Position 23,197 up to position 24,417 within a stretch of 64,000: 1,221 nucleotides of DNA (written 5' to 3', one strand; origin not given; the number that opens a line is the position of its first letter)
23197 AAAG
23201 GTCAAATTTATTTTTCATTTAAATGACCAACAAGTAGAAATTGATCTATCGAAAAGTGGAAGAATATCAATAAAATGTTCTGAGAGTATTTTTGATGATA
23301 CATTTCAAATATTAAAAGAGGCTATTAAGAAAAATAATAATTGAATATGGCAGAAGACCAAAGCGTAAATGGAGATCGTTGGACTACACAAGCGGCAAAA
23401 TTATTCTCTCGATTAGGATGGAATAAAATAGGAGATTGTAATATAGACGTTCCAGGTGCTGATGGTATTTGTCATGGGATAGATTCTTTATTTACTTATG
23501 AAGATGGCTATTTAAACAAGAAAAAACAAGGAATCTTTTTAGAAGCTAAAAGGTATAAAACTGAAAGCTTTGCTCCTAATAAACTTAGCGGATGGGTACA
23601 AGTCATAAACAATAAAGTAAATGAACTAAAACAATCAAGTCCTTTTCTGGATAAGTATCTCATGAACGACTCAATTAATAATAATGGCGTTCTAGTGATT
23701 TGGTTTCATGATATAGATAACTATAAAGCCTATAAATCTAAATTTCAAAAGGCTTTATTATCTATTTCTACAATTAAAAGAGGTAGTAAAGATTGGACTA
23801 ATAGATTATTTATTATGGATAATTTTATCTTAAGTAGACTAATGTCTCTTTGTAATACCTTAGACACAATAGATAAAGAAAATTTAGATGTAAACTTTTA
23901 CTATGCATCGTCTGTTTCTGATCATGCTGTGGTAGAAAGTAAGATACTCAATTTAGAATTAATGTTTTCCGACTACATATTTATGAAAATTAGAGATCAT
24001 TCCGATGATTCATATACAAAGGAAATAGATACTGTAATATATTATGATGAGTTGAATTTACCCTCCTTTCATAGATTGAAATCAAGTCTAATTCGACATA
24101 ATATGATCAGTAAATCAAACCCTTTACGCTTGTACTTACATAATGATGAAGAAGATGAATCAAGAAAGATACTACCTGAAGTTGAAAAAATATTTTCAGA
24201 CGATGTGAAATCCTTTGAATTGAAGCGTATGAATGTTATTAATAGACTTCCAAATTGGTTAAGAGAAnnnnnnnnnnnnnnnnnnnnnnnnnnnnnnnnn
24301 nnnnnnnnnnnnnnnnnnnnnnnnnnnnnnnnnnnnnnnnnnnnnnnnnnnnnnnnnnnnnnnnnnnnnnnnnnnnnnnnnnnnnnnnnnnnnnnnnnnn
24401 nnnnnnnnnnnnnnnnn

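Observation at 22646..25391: Orphan three-gene cassette (232/307/374 aa) beside the type I R-M operon: best candidate for an undescribed defence system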

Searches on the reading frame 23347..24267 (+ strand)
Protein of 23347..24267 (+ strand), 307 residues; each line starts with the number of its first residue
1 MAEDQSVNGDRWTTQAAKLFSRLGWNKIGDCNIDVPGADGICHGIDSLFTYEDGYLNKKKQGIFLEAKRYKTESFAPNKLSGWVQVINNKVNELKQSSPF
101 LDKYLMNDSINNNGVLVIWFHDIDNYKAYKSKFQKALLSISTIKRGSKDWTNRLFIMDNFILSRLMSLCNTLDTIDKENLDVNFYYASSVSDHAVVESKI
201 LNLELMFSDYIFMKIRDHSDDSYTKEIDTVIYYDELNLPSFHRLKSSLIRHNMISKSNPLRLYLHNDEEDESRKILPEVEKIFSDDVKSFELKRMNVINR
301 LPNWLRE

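Call 7: search_protein_families(library=padloc, proteins=[window:23347-24267:+], max_evalue=1)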
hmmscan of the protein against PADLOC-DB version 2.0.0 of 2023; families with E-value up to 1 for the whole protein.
window:23347-24267:+ (307 aa): 0 families

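Call 8: search_protein_families(library=pfam, proteins=[window:23347-24267:+], max_evalue=1)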
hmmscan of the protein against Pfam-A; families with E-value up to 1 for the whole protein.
window:23347-24267:+ (307 aa): 1 family
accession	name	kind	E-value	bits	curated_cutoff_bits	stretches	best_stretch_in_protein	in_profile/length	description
PF21821.3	Dit_like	-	0.15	12.6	24.2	1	188-220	24-56/127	Dit-like phage tail protein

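Call 9: search_protein_families(library=ncbifam, proteins=[window:23347-24267:+], max_evalue=1)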
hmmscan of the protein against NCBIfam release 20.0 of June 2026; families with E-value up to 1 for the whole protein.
window:23347-24267:+ (307 aa): 0 families

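Call 14: find_homologous_proteins(query=window:23347-24267:+, max_evalue=0.001)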
Query window:23347-24267:+ (307 aa): 23 proteins with E <= 0.001 among 678 candidates.
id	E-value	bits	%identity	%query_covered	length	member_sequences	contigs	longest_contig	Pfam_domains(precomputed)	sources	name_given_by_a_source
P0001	6.3e-203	691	100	100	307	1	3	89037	PF26115.1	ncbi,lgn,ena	-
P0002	9.7e-91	322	50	100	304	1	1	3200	PF26115.1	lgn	-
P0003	5.0e-72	261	44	99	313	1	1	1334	PF26115.1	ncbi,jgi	jgi:hypothetical protein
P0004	7.6e-72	260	43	99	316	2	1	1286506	PF26115.1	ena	-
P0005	3.6e-70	255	44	99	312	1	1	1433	PF26115.1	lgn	-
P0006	8.7e-70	253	45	99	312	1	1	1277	PF26115.1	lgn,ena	-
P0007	7.4e-64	234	40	98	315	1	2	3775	PF26115.1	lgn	-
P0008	2.1e-61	226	41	99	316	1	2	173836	PF26115.1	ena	-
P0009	2.0e-60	223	39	100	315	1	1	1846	PF26115.1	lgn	-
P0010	3.6e-59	219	39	100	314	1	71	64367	PF26115.1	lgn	-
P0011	7.6e-58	214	39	99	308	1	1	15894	PF26115.1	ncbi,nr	ncbi:MAG: hypothetical protein JNK81_06940 [Anaerolineales bacterium]|nr:hypothetical protein [Anaer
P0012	1.8e-56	210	41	100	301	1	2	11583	PF26115.1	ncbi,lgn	-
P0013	6.1e-56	208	38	100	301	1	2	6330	PF26115.1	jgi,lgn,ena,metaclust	metaclust:\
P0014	2.2e-54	203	44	71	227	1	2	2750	PF26115.1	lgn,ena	-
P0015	5.6e-52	195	35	100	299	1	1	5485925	PF26115.1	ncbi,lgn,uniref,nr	ncbi:hypothetical protein [Mucilaginibacter terrae]|uniref:GAPS4 PD-(D/E)XK nuclease domain-containi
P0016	1.8e-50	190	36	100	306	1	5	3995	PF26115.1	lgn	-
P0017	6.5e-50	188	36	100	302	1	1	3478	PF26115.1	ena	-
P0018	1.9e-46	177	36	99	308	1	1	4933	PF26115.1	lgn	-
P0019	4.3e-46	176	35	100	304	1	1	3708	PF26115.1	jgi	jgi:hypothetical protein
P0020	9.8e-46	174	36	98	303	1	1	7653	PF26115.1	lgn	-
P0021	1.0e-43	168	34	100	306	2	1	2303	PF26115.1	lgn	-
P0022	2.2e-43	167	31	99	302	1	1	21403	PF26115.1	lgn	-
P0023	5.5e-41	159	33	99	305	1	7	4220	PF26115.1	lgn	-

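Call 22: find_encoding_contigs(protein=P0001, flank=6000, max_places=3)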
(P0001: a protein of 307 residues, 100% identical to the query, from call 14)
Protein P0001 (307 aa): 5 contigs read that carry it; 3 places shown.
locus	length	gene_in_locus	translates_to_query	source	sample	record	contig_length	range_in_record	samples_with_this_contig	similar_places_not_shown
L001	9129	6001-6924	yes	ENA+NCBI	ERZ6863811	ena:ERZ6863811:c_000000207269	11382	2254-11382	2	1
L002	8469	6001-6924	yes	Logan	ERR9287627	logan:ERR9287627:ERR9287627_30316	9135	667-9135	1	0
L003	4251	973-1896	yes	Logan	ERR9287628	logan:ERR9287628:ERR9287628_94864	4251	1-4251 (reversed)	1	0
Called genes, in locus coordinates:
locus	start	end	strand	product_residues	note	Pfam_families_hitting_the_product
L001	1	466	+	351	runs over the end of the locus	PF14281:PDDEXK_4 (weak)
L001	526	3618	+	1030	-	PF04313:HSDR_N, PF04851:ResIII, PF18766:SWI2_SNF2, PF22679:T1R_D3-like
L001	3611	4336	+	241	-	PF01863:YgjP-like, PF10263:SprT-like (weak)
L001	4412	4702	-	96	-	-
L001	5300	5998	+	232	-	-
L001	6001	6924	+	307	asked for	PF26115:PDDEXK_GAPS4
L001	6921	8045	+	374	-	-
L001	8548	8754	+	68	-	-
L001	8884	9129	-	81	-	?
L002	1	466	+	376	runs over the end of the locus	?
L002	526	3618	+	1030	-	PF04313:HSDR_N, PF04851:ResIII, PF18766:SWI2_SNF2, PF22679:T1R_D3-like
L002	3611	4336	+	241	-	PF01863:YgjP-like, PF10263:SprT-like (weak)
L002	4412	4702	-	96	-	-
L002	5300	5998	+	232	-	-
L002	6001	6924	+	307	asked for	PF26115:PDDEXK_GAPS4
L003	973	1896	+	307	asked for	PF26115:PDDEXK_GAPS4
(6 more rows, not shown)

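Call 23: find_encoding_contigs(protein=P0004, flank=6000, max_places=2)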
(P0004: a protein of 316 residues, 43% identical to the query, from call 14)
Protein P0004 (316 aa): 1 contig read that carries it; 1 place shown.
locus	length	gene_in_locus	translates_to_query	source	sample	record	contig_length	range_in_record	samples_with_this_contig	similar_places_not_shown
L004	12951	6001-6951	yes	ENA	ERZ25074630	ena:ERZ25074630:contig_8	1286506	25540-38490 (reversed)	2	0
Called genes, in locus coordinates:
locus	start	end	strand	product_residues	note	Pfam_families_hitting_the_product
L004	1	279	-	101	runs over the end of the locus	-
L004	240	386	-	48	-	-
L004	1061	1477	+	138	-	-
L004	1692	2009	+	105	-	-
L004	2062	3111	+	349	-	PF14281:PDDEXK_4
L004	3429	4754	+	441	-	PF13091:PLDc_2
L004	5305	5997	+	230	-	-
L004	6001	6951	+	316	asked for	PF26115:PDDEXK_GAPS4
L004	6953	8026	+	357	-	-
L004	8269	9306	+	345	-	-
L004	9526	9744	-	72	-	-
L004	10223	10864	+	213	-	-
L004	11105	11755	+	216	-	-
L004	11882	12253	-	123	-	-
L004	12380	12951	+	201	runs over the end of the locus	-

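Call 24: find_encoding_contigs(protein=P0002, flank=6000, max_places=2)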
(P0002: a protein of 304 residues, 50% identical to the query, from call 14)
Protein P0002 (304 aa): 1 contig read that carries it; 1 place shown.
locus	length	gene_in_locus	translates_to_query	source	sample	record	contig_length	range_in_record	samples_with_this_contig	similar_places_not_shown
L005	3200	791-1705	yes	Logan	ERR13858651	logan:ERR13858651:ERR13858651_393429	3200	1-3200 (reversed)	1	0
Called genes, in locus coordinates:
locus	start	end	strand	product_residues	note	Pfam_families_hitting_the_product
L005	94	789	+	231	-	-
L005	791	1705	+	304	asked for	PF26115:PDDEXK_GAPS4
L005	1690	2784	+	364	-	-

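Call 27: find_encoding_contigs(protein=P0015, flank=6000, max_places=2)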
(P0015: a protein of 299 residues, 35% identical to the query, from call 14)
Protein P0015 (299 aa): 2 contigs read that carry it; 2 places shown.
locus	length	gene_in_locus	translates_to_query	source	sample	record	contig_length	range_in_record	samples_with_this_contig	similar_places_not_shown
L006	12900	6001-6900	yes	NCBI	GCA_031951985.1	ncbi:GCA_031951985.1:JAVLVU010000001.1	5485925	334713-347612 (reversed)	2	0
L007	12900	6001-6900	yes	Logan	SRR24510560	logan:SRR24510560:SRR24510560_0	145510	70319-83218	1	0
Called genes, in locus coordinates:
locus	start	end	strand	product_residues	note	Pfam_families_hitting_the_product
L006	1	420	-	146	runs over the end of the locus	PF12680:SnoaL_2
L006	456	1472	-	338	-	PF02899:Phage_int_SAM_1, PF13495:Phage_int_SAM_4 (weak), PF00589:Phage_integrase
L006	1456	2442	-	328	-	PF00589:Phage_integrase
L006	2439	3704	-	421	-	PF00589:Phage_integrase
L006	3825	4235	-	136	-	PF06067:DUF932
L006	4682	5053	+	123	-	PF00072:Response_reg (weak)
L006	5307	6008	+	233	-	-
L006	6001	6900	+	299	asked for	PF26115:PDDEXK_GAPS4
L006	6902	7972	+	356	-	-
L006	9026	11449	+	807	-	PF01734:Patatin (weak)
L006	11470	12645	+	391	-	PF13304:AAA_21, PF13175:AAA_15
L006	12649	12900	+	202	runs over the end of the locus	-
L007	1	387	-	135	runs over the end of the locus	PF12680:SnoaL_2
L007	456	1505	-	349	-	PF02899:Phage_int_SAM_1, PF13495:Phage_int_SAM_4 (weak), PF00589:Phage_integrase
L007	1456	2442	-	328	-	PF00589:Phage_integrase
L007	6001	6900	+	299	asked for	PF26115:PDDEXK_GAPS4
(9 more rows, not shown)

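Call 28: find_encoding_contigs(protein=P0008, flank=6000, max_places=2)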
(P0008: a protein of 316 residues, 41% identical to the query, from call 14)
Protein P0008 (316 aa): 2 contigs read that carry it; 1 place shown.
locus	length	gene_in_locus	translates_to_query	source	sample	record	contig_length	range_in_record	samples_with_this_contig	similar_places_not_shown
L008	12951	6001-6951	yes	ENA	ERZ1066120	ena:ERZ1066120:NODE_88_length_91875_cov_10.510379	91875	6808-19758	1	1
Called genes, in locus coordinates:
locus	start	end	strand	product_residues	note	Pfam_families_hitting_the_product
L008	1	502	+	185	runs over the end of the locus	PF02469:Fasciclin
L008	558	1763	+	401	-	-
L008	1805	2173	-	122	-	-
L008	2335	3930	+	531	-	PF00989:PAS, PF13188:PAS_8, PF08448:PAS_4 (weak), PF13426:PAS_9, PF00512:HisKA, PF13581:HATPase_c_2 (weak), PF02518:HATPase_c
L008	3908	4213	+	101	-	PF00072:Response_reg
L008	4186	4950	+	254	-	PF00027:cNMP_binding, PF13545:HTH_Crp_2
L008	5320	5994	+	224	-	-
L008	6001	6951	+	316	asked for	PF26115:PDDEXK_GAPS4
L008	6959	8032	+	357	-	-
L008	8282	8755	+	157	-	PF22014:DUF6932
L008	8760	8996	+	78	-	-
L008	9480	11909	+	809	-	PF00515:TPR_1 (faint)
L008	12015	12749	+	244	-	PF00005:ABC_tran, PF02463:SMC_N (faint), PF13304:AAA_21 (faint)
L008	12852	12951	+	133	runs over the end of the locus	-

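Call 47: find_related_loci(query=A1, collection=genome_contigs, flank=8000)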
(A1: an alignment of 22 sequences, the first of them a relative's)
Query A1 (307 aa) in genome_contigs; peptide patterns used: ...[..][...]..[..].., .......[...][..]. (x = any residue, [..] = any of these).
25 stretches matched a pattern; 15 encode a relative of the query (tblastn E <= 1e-3); 15 distinct loci.
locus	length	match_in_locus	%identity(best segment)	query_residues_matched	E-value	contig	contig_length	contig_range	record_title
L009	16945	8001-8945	41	1-307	2e-70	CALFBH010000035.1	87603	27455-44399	MAG: uncultured Saprospiraceae bacterium isolate H3_Bin_Bin_187_1 genome assembly, contig: c_000002181876, whole genome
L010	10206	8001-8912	39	1-305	7e-62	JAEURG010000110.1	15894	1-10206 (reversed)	MAG: Anaerolineales bacterium isolate new MAG-271 k141_2492499, whole genome shotgun sequence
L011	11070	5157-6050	41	1-307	2e-61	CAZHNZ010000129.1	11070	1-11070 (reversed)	MAG TPA_asm: uncultured Parabacteroides sp. isolate SRP220891_co5_160 genome assembly, contig: NODE_4446_length_11070_co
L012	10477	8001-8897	38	1-306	2e-60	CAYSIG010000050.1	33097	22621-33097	MAG TPA_asm: uncultured Flavipsychrobacter sp. isolate SRP292972_co1_134 genome assembly, contig: NODE_675_length_33097_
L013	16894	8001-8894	36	1-306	2e-59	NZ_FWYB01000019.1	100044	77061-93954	Pedobacter nyackensis strain DSM 19625, whole genome shotgun sequence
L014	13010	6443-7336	36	1-306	5e-57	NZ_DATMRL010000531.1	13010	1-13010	MAG: Pedobacter sp. isolate SMAG_U12954 k141_4579247, whole genome shotgun sequence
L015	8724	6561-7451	37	1-302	1e-56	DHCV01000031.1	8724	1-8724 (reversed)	MAG TPA_asm: Bacteroidales bacterium UBA4893 UBA4893_contig_18217, whole genome shotgun sequence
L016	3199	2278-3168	37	1-302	8e-56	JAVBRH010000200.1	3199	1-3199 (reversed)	MAG: Apibacter sp. isolate EPI_MAG_00190 c_000004520465, whole genome shotgun sequence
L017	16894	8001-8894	35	1-306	5e-53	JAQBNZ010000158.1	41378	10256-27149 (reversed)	MAG: Mucilaginibacter sp. isolate RYN_306 scaffold_1271102, whole genome shotgun sequence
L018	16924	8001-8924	39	1-307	5e-67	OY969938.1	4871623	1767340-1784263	MAG: uncultured Chloroflexia bacterium isolate MFD02416.bin.c.1 genome assembly, chromosome: 1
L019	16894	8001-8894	34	1-306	3e-52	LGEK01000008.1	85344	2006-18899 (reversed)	Mucilaginibacter sp. L294 contig_9, whole genome shotgun sequence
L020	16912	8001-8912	35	1-307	2e-51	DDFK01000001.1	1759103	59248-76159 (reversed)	MAG TPA_asm: Chitinophagaceae bacterium UBA1930 UBA1930_contig_126, whole genome shotgun sequence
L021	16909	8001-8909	37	1-305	9e-52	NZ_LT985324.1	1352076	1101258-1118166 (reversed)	Prevotella merdae strain Marseille-P4119, whole genome shotgun sequence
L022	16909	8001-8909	34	1-305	2e-43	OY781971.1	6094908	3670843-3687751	MAG: uncultured Draconibacterium sp. isolate 4b4401df-a607-4228-8dea-8fc876f44265 genome assembly, chromosome: 1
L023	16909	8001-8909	32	1-306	3e-43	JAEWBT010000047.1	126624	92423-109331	MAG: Bacteroidetes bacterium isolate OH_PBB_261 k127_94633, whole genome shotgun sequence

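Call 57: search_solved_structures(query=A1, max_evalue=1)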
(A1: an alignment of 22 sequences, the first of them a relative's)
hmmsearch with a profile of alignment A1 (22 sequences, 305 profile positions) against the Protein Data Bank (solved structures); distinct sequences matched with E-value up to 1: 0.

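Call 63: search_protein_families(library=pfam, alignment_id=A4, max_evalue=0.00001)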
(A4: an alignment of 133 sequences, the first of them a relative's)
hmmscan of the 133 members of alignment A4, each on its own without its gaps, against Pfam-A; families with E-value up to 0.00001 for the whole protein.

A. member 1, L004:1055-1474:+ (140 aa): 0 families

B. families by the number of members that match (of 133 scanned): 127 families (the first 25 are shown)
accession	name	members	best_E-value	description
PF00589.27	Phage_integrase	5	7.7e-32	Phage integrase family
PF13304.12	AAA_21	4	2.6e-21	AAA domain, putative AbiEii toxin, Type IV TA system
PF00072.30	Response_reg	3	2.1e-32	Response regulator receiver domain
PF02518.31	HATPase_c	3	7.6e-30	Histidine kinase-, DNA gyrase B-, and HSP90-like ATPase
PF00512.31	HisKA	3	5.1e-23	His Kinase A (phospho-acceptor) domain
PF19044.6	P-loop_TraG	2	1.1e-231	TraG P-loop domain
PF07693.20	KAP_NTPase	2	2.8e-42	KAP family P-loop domain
PF12991.12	DUF3875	2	1.5e-28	Domain of unknown function, B. Theta Gene description (DUF3875)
PF14281.12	PDDEXK_4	2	2.6e-26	PD-(D/E)XK nuclease superfamily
PF01734.28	Patatin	2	1.5e-24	Patatin-like phospholipase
PF13588.12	HSDR_N_2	2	7.1e-23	Type I restriction enzyme R protein N terminus (HSDR_N)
PF00027.35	cNMP_binding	2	1.4e-21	Cyclic nucleotide-binding domain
PF13102.12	Phage_int_SAM_5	2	1.3e-18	Phage integrase SAM-like domain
PF17293.8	Arm-DNA-bind_5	2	2.1e-13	Arm DNA-binding domain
PF08659.16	KR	2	2.5e-13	KR domain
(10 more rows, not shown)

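Call 64: search_protein_families(library=padloc, alignment_id=A4, max_evalue=0.00001)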
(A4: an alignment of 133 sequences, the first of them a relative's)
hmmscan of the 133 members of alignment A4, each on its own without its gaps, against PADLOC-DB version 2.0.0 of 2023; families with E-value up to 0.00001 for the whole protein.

A. member 1, L004:1055-1474:+ (140 aa): 0 families

B. families by the number of members that match (of 133 scanned): 358 families (the first 25 are shown)
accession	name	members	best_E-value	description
PDLC04135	mad3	4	2.9e-32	mads_3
PDLC04140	mad8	4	4.5e-14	mads_8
PDLC02980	AriA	3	5.5e-23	-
PDLC04240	PDC-M01A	2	1.9e-152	-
PDLC04244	PDC-M01A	2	2.3e-125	-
PDLC00303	PtuA1|PtuA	2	1.1e-107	AAA ATPase domain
PDLC04235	PDC-M01A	2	5.8e-94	-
PDLC00273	PtuA1|PtuA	2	3.8e-89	AAA ATPase domain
PDLC00282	PtuA1|PtuA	2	4e-63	AAA ATPase domain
PDLC04239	PDC-M01A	2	4.1e-58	-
PDLC04238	PDC-M01A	2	7e-55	-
PDLC04236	PDC-M01A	2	9.8e-52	-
PDLC04981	PDC-S26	2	4.4e-45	-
PDLC04983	PDC-S26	2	4.9e-43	-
PDLC00265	PtuA1|PtuA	2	3.9e-40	AAA ATPase domain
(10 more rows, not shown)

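Call 80: list_cluster_members(proteins=[P0001, P0024, P0060])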
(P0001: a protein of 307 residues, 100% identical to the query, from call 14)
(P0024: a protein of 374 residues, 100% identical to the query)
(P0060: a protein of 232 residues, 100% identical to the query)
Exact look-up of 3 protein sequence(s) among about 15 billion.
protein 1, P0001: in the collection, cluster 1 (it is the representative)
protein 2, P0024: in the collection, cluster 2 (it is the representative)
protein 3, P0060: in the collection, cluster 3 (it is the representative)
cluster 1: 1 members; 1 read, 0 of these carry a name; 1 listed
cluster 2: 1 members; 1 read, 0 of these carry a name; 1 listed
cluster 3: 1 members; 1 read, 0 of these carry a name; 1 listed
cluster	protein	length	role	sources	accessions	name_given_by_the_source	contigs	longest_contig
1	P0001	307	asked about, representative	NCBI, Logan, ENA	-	-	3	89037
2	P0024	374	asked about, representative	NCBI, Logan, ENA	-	-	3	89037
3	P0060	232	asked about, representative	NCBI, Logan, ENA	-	-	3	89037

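Call 84: search_protein_families(library=phrogs, proteins=[window:23347-24267:+], max_evalue=0.01)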
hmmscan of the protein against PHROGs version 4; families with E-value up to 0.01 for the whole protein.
window:23347-24267:+ (307 aa): 0 families

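Call 104: search_dna_similar(query=window:23347-24267:+, collection=phages, mode=protein, max_evalue=0.001, max_rows=20)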
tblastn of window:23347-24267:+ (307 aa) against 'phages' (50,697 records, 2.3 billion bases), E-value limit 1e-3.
Records with a match: 1; places in all: 1; records where one place covers at least 80% of the query: 1.
Best place of each record, by identity: <60% 1.
By first word of the organism name: Bacteriophage 1.
By host as written in the record: - 1.
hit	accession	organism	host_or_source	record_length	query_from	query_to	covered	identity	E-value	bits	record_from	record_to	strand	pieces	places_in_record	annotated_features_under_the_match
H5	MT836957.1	Bacteriophage sp.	human fecal samples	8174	1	306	100%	32.4%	2e-39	152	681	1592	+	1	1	record has no annotation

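Call 105: find_related_loci(query=A1, collection=viral_contigs, flank=8000)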
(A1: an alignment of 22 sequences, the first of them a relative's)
Query A1 (307 aa) in viral_contigs; peptide patterns used: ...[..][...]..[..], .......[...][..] (x = any residue, [..] = any of these).
24 stretches matched a pattern; 4 encode a relative of the query (tblastn E <= 1e-3); 4 distinct loci.
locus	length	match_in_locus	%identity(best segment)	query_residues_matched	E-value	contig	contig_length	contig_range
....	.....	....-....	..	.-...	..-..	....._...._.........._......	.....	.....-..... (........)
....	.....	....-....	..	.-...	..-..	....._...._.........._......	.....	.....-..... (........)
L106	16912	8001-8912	32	1-306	6e-44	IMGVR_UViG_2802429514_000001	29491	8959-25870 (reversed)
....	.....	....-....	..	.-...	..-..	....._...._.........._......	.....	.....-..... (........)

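Call 106: get_annotated_region(hit=H5, flank=8000)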
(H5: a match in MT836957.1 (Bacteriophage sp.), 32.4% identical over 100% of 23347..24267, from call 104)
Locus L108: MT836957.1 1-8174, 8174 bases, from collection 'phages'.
description: UNVERIFIED: Bacteriophage sp. clone scaffold_3493 genomic sequence.
organism: Bacteriophage sp. (NCBI taxid 38018)
taxonomy: Viruses
host: -; source: human fecal samples; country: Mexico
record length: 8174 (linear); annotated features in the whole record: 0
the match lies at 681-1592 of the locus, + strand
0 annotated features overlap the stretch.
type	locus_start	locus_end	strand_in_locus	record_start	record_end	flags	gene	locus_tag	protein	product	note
